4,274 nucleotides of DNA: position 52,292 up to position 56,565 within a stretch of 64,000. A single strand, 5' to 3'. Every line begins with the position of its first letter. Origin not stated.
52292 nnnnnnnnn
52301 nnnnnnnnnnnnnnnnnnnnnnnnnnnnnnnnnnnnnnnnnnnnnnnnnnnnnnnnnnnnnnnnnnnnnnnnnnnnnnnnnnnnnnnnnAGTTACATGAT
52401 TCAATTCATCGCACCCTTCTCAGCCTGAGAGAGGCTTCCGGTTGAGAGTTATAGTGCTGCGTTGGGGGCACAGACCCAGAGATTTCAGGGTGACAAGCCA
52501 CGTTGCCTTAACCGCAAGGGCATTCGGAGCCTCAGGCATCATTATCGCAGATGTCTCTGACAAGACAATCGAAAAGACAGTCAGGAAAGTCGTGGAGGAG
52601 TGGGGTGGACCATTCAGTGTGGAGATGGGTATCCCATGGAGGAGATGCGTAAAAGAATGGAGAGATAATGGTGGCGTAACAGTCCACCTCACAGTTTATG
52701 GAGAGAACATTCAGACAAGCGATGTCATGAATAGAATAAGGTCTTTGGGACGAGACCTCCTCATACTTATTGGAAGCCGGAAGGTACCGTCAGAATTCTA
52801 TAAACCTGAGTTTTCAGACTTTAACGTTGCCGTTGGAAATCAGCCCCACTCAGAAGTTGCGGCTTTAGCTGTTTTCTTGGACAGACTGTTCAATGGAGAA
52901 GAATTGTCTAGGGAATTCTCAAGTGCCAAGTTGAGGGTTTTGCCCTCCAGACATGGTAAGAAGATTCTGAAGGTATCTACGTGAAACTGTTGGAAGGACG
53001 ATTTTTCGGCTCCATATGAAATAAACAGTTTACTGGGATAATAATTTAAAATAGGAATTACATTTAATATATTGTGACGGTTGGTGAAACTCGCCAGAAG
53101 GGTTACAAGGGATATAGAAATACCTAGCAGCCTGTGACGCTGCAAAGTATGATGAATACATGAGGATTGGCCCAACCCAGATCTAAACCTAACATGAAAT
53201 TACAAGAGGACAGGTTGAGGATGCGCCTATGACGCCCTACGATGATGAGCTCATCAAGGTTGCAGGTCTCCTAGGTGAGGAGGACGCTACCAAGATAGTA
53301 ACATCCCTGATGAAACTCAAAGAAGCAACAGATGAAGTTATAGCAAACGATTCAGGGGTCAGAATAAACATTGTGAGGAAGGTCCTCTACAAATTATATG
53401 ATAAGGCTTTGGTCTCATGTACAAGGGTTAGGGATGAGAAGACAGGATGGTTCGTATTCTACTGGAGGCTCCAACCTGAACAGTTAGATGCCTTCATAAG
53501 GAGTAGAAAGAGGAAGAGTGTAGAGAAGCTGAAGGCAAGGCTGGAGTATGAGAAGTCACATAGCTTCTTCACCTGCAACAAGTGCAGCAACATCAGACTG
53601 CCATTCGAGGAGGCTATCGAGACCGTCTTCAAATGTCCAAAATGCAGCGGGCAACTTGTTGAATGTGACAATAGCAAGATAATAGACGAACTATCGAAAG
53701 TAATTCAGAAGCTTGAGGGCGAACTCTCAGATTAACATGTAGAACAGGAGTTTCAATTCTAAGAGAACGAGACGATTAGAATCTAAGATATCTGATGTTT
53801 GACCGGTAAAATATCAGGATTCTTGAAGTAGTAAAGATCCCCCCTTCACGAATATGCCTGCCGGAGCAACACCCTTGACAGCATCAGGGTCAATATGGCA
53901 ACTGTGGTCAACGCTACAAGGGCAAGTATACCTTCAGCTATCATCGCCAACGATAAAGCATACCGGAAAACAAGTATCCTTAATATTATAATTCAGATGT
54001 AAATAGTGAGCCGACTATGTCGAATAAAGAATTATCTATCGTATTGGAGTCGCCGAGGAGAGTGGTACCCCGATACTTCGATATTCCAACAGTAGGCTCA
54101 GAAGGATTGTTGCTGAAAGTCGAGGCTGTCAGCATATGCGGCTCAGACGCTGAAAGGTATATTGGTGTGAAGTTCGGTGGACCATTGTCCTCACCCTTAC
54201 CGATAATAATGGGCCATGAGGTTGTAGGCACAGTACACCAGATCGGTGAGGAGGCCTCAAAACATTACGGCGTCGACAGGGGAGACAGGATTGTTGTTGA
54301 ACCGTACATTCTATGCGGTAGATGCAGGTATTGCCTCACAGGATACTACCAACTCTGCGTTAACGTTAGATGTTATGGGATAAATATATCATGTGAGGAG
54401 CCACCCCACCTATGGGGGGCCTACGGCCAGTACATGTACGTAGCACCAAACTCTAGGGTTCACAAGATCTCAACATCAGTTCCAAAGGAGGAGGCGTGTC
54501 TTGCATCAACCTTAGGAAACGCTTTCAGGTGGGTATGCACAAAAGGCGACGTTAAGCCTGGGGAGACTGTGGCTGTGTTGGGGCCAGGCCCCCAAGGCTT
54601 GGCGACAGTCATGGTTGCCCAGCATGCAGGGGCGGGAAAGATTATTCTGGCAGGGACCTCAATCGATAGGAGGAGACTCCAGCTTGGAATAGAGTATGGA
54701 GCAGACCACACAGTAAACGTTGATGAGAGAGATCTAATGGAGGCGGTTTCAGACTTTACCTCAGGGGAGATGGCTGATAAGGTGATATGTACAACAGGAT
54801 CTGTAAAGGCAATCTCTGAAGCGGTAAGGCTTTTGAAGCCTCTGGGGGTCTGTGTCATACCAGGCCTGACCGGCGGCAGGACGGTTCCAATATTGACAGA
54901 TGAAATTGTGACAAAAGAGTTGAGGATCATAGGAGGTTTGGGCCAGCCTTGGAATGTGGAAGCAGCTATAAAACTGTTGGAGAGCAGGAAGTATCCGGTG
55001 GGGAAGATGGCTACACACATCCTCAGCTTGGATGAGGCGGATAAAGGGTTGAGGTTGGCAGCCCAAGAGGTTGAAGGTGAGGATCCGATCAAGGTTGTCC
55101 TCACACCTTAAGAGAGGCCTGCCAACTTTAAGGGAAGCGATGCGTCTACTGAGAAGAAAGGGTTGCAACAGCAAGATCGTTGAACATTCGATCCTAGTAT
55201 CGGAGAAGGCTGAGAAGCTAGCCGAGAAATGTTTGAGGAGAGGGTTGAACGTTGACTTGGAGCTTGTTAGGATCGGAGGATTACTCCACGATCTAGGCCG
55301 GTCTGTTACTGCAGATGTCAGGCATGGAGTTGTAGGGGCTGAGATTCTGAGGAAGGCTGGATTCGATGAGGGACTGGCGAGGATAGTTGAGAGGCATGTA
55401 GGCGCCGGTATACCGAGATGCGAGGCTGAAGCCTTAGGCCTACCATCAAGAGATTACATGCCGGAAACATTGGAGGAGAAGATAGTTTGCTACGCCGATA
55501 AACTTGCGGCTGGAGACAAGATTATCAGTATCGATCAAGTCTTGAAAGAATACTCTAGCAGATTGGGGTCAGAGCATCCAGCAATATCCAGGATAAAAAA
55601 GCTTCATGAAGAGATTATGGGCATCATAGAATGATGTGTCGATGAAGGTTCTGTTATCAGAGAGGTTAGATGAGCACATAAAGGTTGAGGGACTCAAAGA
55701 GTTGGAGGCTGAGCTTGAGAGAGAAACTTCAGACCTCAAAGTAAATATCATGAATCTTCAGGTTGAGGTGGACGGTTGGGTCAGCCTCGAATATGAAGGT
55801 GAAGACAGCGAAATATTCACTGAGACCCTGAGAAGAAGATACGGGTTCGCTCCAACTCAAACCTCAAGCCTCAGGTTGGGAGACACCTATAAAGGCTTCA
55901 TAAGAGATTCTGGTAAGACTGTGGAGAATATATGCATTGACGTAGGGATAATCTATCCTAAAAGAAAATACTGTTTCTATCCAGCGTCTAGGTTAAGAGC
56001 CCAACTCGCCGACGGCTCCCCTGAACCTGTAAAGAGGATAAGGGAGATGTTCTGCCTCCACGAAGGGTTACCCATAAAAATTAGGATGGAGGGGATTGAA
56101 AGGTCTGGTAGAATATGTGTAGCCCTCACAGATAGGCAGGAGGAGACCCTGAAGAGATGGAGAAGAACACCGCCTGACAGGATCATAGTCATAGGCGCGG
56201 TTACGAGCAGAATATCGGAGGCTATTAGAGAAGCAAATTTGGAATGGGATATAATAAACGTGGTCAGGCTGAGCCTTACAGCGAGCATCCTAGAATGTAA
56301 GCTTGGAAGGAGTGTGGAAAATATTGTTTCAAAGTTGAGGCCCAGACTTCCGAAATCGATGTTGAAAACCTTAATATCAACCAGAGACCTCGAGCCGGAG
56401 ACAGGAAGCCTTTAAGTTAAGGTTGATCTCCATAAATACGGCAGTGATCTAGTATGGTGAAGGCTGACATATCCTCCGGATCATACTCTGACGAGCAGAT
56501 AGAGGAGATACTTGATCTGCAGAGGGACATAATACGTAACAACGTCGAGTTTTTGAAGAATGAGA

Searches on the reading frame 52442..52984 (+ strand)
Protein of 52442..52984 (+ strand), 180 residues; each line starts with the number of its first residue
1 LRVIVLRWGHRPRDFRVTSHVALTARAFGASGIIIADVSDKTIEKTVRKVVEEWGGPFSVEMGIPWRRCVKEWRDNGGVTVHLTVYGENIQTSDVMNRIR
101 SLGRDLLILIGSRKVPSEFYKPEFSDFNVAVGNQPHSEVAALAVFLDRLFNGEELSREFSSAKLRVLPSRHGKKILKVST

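Call 59: search_protein_families(library=pfam, proteins=[window:52442-52984:+], max_evalue=0.00001)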
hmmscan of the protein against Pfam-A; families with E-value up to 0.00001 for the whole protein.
window:52442-52984:+ (180 aa): 1 family
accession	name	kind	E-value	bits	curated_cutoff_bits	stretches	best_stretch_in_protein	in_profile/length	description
PF01994.21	Trm56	-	4.9e-45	152.7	25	1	54-175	1-118/119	tRNA ribose 2'-O-methyltransferase, aTrm56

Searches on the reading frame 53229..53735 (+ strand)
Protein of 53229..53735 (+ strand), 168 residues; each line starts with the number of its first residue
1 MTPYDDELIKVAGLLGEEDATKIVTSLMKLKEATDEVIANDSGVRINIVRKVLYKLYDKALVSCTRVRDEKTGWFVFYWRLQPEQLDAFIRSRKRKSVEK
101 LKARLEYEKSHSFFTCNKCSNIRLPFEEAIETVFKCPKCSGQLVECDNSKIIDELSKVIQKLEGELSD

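Call 59: search_protein_families(library=pfam, proteins=[window:53229-53735:+], max_evalue=0.00001)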
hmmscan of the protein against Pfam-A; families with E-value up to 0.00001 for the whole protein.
window:53229-53735:+ (168 aa): 1 family
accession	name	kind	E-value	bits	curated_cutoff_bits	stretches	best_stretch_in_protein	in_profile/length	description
PF02002.24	TFIIE_alpha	-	3.7e-20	72.2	22.9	1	11-109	6-104/105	TFIIE alpha subunit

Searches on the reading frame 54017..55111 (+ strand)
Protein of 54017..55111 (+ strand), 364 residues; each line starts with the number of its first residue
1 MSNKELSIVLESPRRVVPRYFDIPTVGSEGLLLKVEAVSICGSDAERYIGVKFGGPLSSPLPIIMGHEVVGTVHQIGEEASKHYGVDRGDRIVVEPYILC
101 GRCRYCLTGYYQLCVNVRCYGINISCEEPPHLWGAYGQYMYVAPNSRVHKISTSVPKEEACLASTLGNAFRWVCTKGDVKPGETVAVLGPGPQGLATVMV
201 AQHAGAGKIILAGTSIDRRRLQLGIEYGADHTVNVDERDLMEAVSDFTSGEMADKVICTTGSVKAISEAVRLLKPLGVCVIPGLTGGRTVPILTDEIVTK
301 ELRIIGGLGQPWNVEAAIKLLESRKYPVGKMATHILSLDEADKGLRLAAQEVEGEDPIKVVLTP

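Call 59: search_protein_families(library=pfam, proteins=[window:54017-55111:+], max_evalue=0.00001)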
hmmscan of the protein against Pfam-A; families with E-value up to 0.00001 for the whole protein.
window:54017-55111:+ (364 aa): 3 families
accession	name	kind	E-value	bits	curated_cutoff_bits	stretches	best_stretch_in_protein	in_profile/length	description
PF08240.17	ADH_N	-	4.7e-22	78.7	23.5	1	30-151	4-102/104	Alcohol dehydrogenase GroES-like domain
PF00107.32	ADH_zinc_N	-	1.7e-19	70.5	31.8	1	194-313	3-119/129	Zinc-binding dehydrogenase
PF16912.11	Glu_dehyd_C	-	3.6e-08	33.6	34.9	1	183-344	32-197/211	Glucose dehydrogenase C-terminus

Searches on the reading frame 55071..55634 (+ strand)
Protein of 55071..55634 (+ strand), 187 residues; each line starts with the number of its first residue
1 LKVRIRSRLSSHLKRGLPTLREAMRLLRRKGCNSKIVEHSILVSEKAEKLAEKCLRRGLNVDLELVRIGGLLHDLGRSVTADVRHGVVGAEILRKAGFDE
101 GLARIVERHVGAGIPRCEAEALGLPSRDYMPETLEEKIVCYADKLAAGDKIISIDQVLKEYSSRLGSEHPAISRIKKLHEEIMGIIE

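Call 59: search_protein_families(library=pfam, proteins=[window:55071-55634:+], max_evalue=0.00001)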
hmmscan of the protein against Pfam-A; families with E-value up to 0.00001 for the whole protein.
window:55071-55634:+ (187 aa): 1 family
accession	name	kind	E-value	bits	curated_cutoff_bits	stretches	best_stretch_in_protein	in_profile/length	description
PF01966.28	HD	-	1.7e-18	67.4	22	1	37-147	2-115/116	HD domain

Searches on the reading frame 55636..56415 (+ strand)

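Call 59: search_protein_families(library=pfam, proteins=[window:55636-56415:+], max_evalue=0.00001)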
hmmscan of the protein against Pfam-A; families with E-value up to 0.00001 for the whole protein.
window:55636-56415:+ (259 aa): 2 families
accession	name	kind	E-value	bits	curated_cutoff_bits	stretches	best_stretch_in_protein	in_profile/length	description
PF09883.16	DUF2110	-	1.3e-07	32.3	23.2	1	81-175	3-86/87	DUF2110 central domain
PF24872.1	DUF2110_N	-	2.3e-07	31.3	28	1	19-70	17-67/72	DUF2110 N-terminal domain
